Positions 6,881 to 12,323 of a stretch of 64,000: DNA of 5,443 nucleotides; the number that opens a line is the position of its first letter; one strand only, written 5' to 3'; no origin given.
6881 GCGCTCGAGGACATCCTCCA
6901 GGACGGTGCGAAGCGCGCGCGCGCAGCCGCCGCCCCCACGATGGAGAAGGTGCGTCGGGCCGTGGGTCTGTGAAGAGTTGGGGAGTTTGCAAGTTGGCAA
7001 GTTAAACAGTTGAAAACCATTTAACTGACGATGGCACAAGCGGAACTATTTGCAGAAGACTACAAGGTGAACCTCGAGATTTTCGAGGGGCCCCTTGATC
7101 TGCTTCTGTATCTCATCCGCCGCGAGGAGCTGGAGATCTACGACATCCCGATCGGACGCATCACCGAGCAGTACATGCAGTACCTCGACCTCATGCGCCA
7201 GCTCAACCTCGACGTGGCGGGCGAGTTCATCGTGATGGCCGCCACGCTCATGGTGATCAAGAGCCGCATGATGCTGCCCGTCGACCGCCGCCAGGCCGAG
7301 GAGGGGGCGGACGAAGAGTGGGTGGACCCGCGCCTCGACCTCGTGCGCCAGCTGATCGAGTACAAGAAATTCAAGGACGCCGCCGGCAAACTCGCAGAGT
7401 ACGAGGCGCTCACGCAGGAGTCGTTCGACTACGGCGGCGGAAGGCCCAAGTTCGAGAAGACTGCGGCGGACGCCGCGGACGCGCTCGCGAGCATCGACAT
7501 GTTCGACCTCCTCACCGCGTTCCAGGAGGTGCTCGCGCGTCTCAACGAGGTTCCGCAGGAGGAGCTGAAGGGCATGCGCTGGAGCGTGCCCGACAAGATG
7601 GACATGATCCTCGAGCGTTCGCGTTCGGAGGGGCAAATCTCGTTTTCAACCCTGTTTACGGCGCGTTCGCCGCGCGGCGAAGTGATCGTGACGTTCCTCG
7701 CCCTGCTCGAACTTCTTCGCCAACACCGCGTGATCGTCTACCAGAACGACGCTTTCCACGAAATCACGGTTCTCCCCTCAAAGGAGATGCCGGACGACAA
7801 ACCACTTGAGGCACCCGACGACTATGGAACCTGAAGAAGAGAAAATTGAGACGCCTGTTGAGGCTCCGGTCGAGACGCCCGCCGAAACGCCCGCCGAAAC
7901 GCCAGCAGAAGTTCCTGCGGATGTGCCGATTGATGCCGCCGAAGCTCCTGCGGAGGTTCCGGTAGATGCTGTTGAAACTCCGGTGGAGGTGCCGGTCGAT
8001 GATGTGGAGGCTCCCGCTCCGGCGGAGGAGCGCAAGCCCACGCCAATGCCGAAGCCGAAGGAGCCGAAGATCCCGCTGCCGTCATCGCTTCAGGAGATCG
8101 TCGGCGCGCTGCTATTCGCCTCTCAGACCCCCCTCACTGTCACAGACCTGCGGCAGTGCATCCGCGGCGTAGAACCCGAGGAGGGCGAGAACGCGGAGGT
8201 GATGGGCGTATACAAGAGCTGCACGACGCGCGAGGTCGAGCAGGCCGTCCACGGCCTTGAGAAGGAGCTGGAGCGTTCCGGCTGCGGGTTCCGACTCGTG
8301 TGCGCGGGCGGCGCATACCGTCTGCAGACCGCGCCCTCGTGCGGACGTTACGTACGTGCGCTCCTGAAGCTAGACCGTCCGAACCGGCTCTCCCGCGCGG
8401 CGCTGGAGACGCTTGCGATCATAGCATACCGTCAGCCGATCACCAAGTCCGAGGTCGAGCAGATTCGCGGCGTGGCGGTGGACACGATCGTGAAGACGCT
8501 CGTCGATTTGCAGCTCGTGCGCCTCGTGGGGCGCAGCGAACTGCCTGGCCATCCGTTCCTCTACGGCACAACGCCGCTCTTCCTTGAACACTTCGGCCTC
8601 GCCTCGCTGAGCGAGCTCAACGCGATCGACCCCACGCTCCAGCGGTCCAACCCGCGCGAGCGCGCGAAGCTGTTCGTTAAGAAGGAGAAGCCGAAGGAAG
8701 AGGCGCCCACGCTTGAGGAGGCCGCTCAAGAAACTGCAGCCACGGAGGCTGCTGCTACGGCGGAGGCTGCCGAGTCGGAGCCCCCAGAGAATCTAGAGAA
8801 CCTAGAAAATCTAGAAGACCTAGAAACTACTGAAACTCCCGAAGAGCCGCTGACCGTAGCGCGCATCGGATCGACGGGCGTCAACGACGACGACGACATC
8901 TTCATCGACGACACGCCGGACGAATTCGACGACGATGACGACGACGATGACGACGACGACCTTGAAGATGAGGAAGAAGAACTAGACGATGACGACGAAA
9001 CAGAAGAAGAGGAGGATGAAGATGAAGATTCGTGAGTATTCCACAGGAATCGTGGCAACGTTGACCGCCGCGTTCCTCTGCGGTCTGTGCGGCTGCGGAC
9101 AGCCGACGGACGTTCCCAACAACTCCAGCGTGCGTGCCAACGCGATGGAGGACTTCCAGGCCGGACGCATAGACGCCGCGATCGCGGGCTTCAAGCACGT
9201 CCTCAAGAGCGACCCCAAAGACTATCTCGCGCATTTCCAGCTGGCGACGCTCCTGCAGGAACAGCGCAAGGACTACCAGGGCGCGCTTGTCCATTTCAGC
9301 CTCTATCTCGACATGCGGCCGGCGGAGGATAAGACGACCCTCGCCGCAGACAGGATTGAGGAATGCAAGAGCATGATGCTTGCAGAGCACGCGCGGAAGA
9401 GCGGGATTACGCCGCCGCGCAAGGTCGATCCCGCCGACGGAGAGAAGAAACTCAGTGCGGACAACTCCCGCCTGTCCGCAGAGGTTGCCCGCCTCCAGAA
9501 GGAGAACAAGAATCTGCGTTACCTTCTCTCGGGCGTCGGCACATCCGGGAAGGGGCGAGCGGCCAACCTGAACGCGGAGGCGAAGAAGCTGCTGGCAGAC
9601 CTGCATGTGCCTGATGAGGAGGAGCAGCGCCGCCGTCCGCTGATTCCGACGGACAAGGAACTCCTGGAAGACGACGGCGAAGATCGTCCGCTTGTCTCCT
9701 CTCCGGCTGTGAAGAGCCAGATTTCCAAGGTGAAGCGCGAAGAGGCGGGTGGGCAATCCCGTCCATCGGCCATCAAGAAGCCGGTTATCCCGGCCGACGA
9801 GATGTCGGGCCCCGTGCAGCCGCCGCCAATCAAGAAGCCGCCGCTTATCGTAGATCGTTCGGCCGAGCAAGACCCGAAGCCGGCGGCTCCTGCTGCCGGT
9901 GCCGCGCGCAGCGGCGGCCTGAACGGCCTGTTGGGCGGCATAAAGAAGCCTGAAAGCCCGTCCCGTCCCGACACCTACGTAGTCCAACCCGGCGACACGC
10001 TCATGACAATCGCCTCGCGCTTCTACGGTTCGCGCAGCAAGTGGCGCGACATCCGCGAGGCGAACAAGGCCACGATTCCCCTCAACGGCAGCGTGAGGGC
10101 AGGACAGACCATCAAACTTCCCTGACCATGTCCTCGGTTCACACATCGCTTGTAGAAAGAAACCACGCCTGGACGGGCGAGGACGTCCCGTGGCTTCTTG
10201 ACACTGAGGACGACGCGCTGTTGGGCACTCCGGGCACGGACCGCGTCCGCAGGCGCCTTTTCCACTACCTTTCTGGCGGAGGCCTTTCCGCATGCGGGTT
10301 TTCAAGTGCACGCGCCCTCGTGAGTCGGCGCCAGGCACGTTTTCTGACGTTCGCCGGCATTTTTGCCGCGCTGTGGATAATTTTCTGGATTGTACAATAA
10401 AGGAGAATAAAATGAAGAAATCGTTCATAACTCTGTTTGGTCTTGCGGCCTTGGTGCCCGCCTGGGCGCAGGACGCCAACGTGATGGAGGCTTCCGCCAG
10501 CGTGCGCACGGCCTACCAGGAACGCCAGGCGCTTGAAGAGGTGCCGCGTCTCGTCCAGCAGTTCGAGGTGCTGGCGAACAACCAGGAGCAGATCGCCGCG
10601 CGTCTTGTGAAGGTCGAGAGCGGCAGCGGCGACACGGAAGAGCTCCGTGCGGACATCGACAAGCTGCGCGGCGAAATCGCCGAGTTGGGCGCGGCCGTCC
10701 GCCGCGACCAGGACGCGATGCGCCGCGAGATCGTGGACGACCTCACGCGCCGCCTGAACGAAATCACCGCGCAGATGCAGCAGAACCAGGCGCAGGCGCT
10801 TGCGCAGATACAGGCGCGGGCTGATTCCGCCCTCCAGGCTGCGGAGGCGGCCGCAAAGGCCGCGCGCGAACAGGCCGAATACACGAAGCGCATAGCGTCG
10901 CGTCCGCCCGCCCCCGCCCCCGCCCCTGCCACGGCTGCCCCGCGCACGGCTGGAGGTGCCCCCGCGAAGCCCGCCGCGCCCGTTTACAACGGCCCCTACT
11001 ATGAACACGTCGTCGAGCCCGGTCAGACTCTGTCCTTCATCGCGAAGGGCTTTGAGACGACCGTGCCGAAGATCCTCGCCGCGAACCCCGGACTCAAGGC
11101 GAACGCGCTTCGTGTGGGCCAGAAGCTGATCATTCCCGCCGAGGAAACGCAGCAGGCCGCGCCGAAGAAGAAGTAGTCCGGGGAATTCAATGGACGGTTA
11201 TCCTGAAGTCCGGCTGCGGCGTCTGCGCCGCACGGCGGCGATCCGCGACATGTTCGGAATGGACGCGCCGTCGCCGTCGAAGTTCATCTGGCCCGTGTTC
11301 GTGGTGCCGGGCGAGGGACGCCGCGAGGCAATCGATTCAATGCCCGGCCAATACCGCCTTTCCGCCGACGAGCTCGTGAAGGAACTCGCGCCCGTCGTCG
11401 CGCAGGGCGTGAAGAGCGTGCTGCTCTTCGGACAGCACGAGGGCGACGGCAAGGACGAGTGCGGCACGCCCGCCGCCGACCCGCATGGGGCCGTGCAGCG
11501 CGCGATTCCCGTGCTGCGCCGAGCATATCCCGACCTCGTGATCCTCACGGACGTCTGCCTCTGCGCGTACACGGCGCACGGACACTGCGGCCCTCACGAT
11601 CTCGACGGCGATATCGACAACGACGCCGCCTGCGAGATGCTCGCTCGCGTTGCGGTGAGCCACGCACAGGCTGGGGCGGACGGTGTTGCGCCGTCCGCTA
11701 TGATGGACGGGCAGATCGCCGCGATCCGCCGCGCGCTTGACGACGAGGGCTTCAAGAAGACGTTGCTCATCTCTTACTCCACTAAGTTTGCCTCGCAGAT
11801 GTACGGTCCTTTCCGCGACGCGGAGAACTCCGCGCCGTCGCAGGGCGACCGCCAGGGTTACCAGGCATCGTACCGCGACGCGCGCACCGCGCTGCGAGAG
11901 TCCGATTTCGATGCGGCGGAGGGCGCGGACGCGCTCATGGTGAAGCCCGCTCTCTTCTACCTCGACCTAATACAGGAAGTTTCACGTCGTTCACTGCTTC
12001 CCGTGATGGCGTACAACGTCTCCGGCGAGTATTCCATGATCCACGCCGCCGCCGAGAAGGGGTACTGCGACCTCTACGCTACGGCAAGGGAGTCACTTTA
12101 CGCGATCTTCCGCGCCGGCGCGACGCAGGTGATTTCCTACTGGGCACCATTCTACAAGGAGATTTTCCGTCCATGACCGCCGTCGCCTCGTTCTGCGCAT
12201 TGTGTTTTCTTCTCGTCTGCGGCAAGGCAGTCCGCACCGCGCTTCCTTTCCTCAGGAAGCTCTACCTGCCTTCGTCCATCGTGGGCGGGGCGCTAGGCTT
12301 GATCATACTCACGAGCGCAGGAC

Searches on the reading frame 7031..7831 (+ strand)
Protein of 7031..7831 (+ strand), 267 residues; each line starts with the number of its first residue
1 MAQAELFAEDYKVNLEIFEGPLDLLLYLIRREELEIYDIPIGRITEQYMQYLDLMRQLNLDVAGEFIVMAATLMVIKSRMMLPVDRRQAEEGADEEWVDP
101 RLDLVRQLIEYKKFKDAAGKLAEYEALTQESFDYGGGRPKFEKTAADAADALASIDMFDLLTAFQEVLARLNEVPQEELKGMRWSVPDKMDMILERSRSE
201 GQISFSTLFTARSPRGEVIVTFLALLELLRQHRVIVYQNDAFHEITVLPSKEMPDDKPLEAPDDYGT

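Call 22: search_protein_families(library=pfam, proteins=[window:7031-7831:+], max_evalue=0.001)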
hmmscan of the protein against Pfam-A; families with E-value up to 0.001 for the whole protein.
window:7031-7831:+ (267 aa): 1 family
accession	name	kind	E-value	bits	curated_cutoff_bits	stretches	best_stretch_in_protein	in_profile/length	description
PF02616.19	SMC_ScpA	-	1.1e-37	130.7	24.6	1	28-247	1-229/232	Segregation and condensation protein ScpA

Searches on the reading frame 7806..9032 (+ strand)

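Call 22: search_protein_families(library=pfam, proteins=[window:7806-9032:+], max_evalue=0.001)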
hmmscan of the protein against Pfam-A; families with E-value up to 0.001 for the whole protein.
window:7806-9032:+ (409 aa): 1 family
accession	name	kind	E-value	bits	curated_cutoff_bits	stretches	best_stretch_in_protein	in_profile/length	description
PF04079.22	SMC_ScpB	-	2.4e-48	164.2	27.4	1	98-272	2-158/160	Segregation and condensation complex subunit ScpB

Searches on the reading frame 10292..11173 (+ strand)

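Call 23: search_protein_families(library=pfam, proteins=[window:10292-11173:+], max_evalue=0.001)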
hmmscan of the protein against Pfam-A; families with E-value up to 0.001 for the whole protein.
window:10292-11173:+ (294 aa): 1 family
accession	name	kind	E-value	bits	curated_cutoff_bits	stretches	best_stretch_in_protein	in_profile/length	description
PF01476.26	LysM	-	2.5e-12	47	20.9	1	239-282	1-43/43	LysM domain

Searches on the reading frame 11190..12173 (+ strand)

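Call 23: search_protein_families(library=pfam, proteins=[window:11190-12173:+], max_evalue=0.001)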
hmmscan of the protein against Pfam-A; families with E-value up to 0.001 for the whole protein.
window:11190-12173:+ (328 aa): 1 family
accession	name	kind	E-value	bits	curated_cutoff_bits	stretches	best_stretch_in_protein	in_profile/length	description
PF00490.27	ALAD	-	1.2e-123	412.8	24.6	1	7-320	2-312/317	Delta-aminolevulinic acid dehydratase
